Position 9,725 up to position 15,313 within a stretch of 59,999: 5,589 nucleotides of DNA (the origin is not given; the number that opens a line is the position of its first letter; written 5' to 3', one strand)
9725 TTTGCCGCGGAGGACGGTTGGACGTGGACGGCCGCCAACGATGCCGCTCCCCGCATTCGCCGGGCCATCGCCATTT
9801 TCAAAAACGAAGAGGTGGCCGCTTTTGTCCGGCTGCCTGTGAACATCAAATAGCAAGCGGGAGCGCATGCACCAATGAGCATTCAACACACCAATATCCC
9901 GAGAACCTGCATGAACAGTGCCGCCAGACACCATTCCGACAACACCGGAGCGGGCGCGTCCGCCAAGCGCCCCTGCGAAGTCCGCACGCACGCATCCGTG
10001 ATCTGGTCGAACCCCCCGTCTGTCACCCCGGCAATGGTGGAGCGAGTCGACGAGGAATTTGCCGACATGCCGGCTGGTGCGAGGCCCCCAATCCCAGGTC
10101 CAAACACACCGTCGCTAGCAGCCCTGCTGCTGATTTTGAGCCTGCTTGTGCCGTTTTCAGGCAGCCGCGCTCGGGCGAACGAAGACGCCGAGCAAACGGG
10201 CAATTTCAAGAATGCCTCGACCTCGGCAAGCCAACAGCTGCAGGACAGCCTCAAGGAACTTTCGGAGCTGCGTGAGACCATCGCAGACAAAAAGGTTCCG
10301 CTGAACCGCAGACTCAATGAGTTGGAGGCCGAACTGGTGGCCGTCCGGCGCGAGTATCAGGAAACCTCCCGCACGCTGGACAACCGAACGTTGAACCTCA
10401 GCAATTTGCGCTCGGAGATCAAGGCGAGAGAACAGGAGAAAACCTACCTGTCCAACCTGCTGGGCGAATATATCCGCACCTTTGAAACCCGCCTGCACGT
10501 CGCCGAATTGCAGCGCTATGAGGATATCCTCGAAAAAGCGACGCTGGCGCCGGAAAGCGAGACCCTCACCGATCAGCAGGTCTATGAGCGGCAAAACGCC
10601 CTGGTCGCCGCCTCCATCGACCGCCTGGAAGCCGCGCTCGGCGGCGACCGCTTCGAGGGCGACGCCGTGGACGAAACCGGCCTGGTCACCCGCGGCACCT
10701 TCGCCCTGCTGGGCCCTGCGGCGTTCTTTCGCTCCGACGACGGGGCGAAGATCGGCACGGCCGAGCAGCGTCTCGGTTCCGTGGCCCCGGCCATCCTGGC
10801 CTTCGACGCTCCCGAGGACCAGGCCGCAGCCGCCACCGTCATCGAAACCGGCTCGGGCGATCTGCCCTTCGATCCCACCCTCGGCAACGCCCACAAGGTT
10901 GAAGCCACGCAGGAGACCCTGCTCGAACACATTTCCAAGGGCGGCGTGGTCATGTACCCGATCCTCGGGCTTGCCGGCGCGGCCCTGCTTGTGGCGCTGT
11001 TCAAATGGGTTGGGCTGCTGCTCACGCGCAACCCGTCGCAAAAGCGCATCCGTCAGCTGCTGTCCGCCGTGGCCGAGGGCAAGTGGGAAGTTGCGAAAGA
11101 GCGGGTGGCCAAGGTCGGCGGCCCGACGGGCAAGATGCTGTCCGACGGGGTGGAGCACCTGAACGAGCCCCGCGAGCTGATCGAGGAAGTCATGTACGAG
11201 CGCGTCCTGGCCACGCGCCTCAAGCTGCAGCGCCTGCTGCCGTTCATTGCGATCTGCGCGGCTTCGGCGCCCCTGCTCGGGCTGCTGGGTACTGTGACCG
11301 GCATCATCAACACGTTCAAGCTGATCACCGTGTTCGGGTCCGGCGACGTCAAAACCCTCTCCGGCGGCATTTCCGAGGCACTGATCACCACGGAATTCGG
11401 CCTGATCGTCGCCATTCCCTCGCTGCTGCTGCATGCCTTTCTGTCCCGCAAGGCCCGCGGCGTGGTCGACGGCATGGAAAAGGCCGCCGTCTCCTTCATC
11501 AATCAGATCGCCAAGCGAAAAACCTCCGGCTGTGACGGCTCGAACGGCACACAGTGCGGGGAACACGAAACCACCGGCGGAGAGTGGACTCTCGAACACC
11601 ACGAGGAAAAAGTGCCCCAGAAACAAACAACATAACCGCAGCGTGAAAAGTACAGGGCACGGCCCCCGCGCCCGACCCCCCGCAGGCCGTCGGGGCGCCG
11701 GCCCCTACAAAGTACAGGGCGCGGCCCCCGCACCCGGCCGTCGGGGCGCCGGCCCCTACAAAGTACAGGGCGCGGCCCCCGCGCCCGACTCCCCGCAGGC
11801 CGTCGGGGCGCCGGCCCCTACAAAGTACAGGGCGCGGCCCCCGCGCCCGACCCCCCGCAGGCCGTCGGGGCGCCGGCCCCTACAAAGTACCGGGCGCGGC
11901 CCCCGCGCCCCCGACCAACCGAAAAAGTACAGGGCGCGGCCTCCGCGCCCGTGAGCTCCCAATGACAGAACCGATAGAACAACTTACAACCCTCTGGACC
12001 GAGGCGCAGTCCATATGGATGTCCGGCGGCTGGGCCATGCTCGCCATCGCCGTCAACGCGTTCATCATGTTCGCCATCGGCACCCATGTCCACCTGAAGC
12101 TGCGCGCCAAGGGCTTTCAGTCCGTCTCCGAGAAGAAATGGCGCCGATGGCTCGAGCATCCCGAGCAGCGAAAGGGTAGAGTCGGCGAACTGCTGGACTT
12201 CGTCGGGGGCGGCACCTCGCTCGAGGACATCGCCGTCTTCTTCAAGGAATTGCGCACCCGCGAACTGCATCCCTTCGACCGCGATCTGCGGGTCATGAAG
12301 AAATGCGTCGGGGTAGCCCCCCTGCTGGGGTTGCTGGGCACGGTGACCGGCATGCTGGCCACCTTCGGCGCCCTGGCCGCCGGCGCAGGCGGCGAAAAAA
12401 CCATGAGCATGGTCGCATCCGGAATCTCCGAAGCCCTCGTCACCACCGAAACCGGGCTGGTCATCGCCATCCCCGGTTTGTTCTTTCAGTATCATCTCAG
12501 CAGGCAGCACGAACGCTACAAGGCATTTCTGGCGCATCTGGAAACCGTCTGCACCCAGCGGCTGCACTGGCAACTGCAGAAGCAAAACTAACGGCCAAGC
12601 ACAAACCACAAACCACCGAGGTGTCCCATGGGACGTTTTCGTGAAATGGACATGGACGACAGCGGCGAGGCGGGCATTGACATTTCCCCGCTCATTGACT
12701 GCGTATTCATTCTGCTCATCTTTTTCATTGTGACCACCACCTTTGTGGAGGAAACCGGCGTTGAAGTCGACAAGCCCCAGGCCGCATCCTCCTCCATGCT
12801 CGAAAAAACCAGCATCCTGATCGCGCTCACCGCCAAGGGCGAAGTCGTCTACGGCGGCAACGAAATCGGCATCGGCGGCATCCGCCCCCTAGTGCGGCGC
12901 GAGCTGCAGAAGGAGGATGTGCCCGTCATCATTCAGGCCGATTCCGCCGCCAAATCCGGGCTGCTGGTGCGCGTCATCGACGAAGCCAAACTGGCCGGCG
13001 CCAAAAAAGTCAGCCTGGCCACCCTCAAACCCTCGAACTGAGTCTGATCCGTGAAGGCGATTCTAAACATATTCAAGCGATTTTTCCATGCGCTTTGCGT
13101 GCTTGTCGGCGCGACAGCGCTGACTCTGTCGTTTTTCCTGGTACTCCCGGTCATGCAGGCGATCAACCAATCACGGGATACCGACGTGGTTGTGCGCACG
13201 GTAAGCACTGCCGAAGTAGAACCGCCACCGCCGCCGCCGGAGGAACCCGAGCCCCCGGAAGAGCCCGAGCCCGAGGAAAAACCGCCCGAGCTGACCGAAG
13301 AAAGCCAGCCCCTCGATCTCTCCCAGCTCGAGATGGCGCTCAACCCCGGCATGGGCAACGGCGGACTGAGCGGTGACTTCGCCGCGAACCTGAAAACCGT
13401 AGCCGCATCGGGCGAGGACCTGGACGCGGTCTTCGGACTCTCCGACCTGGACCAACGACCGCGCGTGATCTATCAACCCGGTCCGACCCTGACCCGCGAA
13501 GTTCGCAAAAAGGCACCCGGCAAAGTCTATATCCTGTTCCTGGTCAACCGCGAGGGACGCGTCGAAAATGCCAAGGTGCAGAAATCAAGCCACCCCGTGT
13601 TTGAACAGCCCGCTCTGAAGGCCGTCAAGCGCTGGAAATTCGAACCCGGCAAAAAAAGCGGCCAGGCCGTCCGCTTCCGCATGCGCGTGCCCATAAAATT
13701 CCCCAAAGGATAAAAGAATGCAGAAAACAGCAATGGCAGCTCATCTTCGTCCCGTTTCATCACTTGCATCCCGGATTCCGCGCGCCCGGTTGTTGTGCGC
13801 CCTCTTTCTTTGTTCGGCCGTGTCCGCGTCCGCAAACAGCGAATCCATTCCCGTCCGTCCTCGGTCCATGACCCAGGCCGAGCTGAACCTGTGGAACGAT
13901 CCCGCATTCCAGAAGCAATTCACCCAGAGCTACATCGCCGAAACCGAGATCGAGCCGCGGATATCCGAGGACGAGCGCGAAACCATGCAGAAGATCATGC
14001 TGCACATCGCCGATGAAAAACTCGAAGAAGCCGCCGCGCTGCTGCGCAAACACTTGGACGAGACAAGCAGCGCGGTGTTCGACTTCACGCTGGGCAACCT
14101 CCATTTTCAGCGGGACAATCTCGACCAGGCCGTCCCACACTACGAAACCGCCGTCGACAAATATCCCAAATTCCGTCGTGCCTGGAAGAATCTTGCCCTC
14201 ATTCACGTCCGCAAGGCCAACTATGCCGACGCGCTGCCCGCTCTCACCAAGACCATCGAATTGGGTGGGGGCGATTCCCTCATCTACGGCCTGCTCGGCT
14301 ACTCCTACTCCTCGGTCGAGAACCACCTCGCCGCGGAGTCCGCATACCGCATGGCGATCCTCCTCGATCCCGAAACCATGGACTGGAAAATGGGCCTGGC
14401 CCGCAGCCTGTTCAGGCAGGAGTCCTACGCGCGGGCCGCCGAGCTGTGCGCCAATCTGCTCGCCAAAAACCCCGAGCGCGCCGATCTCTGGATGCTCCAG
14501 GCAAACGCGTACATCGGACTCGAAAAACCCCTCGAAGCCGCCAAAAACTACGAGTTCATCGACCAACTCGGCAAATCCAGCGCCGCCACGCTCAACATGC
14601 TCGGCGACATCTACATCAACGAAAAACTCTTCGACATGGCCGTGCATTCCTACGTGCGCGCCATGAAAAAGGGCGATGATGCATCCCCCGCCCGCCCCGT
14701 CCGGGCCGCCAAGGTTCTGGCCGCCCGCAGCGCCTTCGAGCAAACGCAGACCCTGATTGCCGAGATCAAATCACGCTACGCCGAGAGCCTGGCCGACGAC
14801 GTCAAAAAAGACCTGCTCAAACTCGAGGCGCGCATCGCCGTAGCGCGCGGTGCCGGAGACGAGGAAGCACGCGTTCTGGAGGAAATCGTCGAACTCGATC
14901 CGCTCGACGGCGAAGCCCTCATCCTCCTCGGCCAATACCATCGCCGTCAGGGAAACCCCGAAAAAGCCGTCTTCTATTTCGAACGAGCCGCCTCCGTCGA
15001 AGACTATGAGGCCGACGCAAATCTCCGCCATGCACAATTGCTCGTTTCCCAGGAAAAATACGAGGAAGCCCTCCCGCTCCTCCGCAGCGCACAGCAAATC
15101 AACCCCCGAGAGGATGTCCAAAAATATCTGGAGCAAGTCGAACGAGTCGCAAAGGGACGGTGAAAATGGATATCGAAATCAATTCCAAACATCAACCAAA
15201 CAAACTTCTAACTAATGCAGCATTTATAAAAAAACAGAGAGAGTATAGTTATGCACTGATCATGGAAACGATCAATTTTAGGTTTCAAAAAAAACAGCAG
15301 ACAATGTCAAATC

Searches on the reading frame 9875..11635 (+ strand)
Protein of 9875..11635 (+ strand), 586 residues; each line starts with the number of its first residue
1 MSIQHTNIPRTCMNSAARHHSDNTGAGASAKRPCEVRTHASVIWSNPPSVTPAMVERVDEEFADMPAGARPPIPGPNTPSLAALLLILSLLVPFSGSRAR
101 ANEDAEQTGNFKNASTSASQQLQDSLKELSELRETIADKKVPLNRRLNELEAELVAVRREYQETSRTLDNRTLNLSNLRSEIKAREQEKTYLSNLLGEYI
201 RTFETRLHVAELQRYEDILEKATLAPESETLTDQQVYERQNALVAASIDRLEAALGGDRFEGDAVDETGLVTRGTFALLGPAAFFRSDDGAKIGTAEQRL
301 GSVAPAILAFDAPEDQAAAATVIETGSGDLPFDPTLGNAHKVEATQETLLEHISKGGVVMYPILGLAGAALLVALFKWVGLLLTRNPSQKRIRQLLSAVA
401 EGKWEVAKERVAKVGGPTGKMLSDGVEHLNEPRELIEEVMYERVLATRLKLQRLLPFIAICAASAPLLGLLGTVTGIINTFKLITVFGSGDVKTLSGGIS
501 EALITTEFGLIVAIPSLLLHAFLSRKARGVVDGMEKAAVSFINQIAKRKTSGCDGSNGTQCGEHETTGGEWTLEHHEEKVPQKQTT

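Call 36: search_protein_families(library=pfam, proteins=[window:9875-11635:+], max_evalue=0.001)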
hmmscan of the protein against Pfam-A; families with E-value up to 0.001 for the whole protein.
window:9875-11635:+ (586 aa): 1 family
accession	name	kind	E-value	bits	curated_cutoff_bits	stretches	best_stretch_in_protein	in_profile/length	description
PF01618.21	MotA_ExbB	-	4.6e-28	97.9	22.9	1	418-535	6-126/127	MotA/TolQ/ExbB proton channel family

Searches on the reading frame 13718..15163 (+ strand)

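Call 36: search_protein_families(library=pfam, proteins=[window:13718-15163:+], max_evalue=0.001)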
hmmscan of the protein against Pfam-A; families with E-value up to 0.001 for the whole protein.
window:13718-15163:+ (481 aa): 19 families
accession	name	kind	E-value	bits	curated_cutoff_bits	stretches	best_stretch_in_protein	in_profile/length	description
PF07719.23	TPR_2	-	1.6e-26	90.6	27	1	399-426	2-29/34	Tetratricopeptide repeat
PF13432.12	TPR_16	-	2.3e-26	92.3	32.7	4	124-184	2-62/65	Tetratricopeptide repeat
PF00515.34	TPR_1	-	4.3e-25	86.9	27.8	0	125-152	7-34/34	Tetratricopeptide repeat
PF13428.12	TPR_14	-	1.2e-20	72.4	23.5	2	399-441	2-44/44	Tetratricopeptide repeat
PF13181.12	TPR_8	-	7.8e-19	66.6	25.7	0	399-426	2-29/34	Tetratricopeptide repeat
PF14559.12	TPR_19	-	4.7e-16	59.3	25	3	410-469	3-63/68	Tetratricopeptide repeat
PF13424.12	TPR_12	-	3.7e-15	56.3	30.1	0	394-425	41-72/77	Tetratricopeptide repeat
PF13176.12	TPR_7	-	2e-12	46.6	27.9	0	400-425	1-26/36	Tetratricopeptide repeat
PF25063.1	ARM_TT21_C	-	4.2e-12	46.8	35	0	150-253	92-196/209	Tetratricopeptide repeat protein 21 C-terminal ARM domain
PF12895.13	ANAPC3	-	5.4e-12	46.3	27.2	1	416-467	7-57/82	Anaphase-promoting complex, cyclosome, subunit 3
PF23914.1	TPR_CcmH_CycH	-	1.8e-11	44.6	42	1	192-284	55-150/158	Cytochrome c-type biogenesis protein H TPR domain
PF13431.12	TPR_17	-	4.6e-11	42.5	24.4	0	387-418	2-33/34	Tetratricopeptide repeat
PF13371.12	TPR_9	-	6.3e-10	39.4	35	0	230-279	4-53/73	Tetratricopeptide repeat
PF13374.12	TPR_10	-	2.3e-08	34.2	27.5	0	125-149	8-32/42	Tetratricopeptide repeat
PF25064.1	ARM_TT21_5th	-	2.2e-06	28.4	27.8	0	125-178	7-60/117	TT21 fifth ARM repeats domain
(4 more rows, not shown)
